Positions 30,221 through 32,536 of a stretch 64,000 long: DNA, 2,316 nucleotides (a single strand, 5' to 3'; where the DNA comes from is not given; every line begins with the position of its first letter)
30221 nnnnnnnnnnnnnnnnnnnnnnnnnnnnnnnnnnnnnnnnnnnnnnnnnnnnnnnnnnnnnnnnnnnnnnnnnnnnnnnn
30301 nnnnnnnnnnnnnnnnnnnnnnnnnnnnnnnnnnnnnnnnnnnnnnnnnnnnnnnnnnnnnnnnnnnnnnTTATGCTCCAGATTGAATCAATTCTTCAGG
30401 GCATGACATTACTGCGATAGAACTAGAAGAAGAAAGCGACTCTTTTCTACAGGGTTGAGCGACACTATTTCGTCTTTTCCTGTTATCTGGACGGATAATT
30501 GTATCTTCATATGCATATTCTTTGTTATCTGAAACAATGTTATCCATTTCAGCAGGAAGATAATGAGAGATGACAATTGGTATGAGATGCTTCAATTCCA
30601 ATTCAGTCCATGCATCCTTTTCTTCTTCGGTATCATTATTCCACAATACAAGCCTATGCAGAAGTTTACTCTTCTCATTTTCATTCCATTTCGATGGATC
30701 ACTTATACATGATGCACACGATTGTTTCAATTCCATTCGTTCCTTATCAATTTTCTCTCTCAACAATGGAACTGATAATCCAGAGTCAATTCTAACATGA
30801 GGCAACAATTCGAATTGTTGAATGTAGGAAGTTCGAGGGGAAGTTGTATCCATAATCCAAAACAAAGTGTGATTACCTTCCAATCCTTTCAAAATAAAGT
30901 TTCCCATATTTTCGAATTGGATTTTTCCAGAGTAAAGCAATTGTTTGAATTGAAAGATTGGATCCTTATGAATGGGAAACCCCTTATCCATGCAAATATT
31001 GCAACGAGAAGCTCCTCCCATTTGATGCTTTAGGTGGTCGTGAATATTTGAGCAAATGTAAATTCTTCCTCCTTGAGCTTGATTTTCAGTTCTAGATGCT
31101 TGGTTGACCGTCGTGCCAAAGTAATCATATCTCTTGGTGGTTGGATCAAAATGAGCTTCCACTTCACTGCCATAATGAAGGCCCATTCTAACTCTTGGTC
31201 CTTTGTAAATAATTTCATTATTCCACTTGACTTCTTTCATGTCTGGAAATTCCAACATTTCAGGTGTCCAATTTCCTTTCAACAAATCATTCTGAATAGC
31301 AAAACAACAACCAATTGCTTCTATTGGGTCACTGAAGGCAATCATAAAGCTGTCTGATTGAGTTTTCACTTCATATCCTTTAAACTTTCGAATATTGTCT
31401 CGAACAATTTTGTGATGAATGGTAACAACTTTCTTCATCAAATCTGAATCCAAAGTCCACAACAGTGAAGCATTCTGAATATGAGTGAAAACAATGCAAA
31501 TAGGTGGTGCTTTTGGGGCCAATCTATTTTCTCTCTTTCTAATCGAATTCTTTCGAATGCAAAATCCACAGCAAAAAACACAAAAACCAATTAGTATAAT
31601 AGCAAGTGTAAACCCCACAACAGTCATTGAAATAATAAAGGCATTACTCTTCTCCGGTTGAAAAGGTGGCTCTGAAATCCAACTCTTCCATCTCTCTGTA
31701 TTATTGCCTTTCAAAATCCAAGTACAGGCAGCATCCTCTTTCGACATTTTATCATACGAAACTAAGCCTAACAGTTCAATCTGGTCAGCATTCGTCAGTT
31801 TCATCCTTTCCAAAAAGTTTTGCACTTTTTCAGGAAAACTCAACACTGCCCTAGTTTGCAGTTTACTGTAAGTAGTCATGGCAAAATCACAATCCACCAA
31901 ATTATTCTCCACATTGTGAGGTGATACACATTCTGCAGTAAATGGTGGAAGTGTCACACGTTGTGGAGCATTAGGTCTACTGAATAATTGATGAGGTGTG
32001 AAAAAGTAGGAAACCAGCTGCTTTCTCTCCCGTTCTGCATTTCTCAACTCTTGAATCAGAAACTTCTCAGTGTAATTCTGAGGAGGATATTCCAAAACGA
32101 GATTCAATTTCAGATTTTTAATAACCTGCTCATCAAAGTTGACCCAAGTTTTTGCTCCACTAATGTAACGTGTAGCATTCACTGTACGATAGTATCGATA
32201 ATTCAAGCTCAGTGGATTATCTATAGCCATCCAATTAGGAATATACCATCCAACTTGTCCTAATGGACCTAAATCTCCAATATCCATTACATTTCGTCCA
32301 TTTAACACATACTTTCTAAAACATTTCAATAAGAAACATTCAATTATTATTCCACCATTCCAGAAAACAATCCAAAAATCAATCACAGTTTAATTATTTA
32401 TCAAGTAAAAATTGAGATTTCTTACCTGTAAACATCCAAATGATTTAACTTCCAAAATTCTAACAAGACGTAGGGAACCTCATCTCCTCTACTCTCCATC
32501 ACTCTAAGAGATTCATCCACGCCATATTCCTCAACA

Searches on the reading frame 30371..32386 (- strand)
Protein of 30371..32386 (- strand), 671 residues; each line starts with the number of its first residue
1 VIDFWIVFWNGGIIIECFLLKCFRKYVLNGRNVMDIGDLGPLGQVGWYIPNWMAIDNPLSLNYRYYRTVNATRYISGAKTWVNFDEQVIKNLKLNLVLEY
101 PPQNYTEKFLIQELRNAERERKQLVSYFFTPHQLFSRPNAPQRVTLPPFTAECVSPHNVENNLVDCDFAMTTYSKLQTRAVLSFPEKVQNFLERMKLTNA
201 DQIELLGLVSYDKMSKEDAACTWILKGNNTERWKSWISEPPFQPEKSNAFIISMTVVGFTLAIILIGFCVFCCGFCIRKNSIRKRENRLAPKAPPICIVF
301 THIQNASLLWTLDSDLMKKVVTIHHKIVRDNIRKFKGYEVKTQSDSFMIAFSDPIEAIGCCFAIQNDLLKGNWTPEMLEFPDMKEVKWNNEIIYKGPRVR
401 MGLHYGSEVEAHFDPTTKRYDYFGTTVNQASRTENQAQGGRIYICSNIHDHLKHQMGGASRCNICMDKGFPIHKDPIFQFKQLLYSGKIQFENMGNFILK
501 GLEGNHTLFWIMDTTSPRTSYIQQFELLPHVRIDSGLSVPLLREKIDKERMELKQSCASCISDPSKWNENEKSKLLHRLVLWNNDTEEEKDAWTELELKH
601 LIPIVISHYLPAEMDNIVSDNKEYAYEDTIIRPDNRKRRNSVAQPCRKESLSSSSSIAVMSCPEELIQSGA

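Call 7: search_protein_families(library=pfam, proteins=[window:30371-32386:-], max_evalue=0.01)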
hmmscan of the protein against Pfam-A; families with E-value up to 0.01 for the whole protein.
window:30371-32386:- (671 aa): 2 families
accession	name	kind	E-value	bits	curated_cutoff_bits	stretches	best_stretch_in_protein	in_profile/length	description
PF00211.25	Guanylate_cyc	-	1.4e-20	74.1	21.9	1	293-455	6-159/183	Adenylate and Guanylate cyclase catalytic domain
PF04069.17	OpuAC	-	0.009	16.1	21.2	0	184-224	216-255/257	Substrate binding domain of ABC-type glycine betaine transport system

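Call 44: find_encoding_contigs(protein=window:30371-32386:-, flank=8000, max_places=6)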
Protein window:30371-32386:- (671 aa): no gene with exactly this product is on record in the collection.
